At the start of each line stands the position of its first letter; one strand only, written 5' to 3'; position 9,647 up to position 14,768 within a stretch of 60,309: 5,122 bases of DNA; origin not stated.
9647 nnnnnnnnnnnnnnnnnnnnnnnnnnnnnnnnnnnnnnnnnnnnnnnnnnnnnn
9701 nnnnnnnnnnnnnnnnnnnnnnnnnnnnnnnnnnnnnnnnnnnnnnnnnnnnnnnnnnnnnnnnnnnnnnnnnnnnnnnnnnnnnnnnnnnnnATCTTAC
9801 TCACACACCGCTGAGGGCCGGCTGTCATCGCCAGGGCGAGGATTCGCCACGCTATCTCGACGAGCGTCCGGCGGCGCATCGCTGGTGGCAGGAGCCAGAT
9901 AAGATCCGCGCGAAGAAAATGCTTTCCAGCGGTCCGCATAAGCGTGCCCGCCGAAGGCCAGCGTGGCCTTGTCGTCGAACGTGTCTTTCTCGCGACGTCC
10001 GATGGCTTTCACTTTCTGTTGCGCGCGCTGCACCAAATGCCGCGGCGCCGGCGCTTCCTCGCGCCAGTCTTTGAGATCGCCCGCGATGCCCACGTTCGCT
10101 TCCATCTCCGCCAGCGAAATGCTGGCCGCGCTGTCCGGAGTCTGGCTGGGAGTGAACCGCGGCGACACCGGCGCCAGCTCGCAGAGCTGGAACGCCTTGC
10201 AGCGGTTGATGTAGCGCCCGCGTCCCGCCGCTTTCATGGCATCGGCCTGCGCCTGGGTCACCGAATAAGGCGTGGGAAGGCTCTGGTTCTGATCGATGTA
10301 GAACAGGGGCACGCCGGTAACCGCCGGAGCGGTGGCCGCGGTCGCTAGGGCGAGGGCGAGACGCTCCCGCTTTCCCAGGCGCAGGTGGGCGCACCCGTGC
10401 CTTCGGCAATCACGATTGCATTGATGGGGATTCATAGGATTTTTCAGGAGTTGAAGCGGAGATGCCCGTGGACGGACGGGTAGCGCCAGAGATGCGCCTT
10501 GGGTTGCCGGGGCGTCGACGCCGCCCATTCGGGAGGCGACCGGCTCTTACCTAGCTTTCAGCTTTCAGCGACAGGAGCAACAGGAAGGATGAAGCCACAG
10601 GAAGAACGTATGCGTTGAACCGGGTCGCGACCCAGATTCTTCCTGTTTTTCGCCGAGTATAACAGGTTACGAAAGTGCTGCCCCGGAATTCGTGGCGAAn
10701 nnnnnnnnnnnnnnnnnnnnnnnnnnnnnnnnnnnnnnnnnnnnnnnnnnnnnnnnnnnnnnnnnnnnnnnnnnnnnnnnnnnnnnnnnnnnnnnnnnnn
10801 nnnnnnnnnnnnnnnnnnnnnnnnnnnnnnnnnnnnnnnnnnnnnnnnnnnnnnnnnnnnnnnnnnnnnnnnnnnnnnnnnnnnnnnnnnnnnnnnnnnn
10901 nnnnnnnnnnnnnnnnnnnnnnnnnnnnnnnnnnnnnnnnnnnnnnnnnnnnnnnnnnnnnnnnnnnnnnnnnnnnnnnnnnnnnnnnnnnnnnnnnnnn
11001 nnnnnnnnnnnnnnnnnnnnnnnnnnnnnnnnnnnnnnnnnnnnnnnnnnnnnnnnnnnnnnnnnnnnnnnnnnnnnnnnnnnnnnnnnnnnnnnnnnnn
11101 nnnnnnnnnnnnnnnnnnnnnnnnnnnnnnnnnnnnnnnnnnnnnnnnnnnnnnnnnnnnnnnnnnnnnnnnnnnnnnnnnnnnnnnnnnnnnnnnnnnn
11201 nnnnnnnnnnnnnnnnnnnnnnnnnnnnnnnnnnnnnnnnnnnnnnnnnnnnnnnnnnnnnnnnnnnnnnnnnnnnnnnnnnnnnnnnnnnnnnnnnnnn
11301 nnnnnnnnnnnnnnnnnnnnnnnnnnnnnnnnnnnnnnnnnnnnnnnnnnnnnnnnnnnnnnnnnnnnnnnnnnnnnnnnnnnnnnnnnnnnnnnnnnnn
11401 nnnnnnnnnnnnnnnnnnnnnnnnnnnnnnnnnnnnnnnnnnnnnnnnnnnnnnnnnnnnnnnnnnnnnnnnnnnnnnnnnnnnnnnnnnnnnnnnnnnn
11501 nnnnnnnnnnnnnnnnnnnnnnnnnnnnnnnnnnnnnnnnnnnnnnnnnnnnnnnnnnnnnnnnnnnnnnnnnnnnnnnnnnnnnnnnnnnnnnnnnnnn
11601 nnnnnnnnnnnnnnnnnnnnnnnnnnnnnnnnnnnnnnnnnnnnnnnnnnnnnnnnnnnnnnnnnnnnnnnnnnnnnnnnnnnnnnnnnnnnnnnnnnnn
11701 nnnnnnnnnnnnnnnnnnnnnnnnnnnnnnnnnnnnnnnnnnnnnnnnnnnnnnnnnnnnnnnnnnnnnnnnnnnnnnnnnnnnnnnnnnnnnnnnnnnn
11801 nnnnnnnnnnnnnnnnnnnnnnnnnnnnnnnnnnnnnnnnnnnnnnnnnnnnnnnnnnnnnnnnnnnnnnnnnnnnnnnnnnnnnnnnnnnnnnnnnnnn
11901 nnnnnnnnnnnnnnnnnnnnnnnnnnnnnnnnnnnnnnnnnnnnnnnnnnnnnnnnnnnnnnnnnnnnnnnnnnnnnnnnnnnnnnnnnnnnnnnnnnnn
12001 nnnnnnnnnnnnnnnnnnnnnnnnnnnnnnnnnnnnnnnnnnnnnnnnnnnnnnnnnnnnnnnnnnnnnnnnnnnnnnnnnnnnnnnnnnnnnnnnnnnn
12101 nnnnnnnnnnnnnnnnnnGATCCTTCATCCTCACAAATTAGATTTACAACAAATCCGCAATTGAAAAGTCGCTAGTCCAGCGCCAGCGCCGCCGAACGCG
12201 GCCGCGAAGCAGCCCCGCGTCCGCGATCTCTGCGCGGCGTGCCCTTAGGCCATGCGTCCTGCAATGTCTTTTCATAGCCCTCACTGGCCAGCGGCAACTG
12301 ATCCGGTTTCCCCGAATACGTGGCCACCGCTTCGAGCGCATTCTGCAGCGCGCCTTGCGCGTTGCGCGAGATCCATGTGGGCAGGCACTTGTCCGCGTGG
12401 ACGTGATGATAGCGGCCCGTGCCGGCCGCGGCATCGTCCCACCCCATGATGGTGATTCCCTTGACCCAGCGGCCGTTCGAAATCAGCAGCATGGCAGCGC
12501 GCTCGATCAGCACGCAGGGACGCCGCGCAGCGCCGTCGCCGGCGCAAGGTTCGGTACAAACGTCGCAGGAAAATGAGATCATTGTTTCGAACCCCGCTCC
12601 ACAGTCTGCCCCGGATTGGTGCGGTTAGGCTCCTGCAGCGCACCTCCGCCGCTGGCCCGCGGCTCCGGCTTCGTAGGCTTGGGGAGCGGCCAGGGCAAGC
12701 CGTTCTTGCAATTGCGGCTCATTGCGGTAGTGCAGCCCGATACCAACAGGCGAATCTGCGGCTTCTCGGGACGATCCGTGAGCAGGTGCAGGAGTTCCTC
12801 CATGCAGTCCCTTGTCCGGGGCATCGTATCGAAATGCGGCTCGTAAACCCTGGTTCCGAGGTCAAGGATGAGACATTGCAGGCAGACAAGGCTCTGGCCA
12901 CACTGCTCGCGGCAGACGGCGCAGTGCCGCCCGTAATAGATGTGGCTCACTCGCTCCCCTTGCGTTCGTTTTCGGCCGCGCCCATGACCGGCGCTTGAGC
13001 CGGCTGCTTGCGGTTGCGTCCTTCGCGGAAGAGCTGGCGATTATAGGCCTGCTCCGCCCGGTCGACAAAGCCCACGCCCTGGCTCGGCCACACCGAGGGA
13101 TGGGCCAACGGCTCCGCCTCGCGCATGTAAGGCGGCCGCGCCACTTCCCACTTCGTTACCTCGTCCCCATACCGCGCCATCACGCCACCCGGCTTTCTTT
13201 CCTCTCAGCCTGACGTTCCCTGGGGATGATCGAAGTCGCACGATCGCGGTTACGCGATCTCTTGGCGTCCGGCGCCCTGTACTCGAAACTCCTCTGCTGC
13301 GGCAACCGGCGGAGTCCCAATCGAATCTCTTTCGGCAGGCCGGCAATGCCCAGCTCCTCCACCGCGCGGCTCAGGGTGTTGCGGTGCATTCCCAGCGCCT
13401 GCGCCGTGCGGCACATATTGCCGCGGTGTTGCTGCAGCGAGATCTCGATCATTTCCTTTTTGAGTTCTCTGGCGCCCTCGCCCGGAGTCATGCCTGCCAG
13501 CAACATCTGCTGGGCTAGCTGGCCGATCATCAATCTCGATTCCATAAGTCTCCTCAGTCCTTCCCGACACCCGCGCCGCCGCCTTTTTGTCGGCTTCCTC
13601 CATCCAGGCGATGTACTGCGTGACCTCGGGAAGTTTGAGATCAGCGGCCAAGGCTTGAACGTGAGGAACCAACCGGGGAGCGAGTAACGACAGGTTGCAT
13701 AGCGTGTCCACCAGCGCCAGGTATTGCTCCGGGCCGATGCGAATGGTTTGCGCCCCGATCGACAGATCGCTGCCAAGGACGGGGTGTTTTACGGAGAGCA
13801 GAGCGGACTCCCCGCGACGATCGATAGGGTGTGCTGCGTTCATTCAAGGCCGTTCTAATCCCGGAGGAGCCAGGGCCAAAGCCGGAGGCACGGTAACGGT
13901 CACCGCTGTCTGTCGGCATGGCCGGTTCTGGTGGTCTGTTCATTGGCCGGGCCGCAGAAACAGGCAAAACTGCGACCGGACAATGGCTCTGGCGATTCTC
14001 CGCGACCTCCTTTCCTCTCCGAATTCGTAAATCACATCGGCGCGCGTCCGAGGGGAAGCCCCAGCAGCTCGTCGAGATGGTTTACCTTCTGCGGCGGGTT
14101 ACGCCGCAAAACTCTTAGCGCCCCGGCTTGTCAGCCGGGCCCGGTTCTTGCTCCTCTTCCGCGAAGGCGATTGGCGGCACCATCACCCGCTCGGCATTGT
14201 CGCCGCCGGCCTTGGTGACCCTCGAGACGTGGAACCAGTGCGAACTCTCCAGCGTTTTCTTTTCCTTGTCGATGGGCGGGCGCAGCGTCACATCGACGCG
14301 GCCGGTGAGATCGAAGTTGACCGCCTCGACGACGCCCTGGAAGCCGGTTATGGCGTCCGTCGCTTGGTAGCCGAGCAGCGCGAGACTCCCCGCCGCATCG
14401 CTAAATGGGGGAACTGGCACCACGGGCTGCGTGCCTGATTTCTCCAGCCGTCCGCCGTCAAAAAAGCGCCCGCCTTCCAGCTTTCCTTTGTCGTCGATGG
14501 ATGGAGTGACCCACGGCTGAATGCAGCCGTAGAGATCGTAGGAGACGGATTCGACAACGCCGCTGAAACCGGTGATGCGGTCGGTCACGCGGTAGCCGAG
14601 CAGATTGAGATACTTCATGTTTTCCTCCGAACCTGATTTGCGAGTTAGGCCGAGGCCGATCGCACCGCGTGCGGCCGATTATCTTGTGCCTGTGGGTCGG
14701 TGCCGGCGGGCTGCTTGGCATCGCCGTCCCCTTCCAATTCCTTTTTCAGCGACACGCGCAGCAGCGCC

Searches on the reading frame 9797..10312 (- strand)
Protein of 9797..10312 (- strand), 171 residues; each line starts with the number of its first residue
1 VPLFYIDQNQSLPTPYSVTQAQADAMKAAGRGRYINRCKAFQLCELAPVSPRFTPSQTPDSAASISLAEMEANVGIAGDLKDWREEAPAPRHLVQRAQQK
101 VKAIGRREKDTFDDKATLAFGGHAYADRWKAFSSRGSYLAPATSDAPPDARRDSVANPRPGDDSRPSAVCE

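Call 90: search_solved_structures(query=window:9797-10312:-, max_evalue=1)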
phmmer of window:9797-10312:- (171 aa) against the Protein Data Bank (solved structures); distinct sequences matched with E-value up to 1: 0.

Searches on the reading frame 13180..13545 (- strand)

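Call 48: search_protein_families(library=pfam, proteins=[window:13180-13545:-], max_evalue=0.01)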
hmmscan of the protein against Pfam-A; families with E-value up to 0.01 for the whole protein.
window:13180-13545:- (121 aa): 2 families
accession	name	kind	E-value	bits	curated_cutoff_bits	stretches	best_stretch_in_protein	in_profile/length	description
PF02954.25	HTH_8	-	1e-08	35.2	22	1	26-64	3-41/42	Bacterial regulatory protein, Fis family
PF13556.12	HTH_30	-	0.00029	21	27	1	39-59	10-30/59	PucR C-terminal helix-turn-helix domain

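Call 93: search_protein_families(library=ncbifam, proteins=[window:13180-13545:-], max_evalue=0.01)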
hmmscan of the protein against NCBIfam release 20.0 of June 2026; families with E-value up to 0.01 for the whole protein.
window:13180-13545:- (121 aa): 7 families
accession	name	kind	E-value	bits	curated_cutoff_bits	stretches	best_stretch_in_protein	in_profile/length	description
TIGR01818.1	ntrC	equivalog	2.1e-05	23.5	558.6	1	25-65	423-463/463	nitrogen regulation protein NR(I)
NF051870.1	NAssimRespRegNtrX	equivalog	9.5e-05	21.4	600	1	21-67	405-452/452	nitrogen assimilation response regulator NtrX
NF001659.0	PRK00430.1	equivalog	0.0012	19.5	99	1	27-66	57-96/98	DNA-binding transcriptional regulator Fis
NF002517.0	PRK01905.1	equivalog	0.0012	19.3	122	1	28-64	37-73/77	Fis family transcriptional regulator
NF008469.0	PRK11361.1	equivalog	0.0021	16.8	714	1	25-68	414-457/461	acetoacetate metabolism transcriptional regulator AtoC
NF008176.1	PRK10923.1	equivalog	0.0031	16.2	620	1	22-67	423-468/469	nitrogen regulation protein NR(I)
NF003451.0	PRK05022.1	equivalog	0.004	15.9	476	1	26-67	469-510/512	nitric oxide reductase transcriptional regulator NorR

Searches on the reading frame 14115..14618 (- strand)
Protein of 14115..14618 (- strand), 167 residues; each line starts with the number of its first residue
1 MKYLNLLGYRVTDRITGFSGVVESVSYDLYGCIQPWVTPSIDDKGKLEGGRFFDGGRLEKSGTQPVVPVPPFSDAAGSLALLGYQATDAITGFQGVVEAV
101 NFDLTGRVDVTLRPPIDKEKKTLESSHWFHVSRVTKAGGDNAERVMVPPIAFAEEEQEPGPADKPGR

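Call 59: search_protein_families(library=phrogs, proteins=[window:14115-14618:-], max_evalue=0.001)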
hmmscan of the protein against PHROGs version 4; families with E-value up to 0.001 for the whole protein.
window:14115-14618:- (167 aa): 2 families
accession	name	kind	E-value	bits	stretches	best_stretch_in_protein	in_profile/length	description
phrog_37639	-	unknown function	3.2e-31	108.2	2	2-67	5-70/97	-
phrog_16275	-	unknown function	2e-19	70.5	2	82-137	10-64/88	-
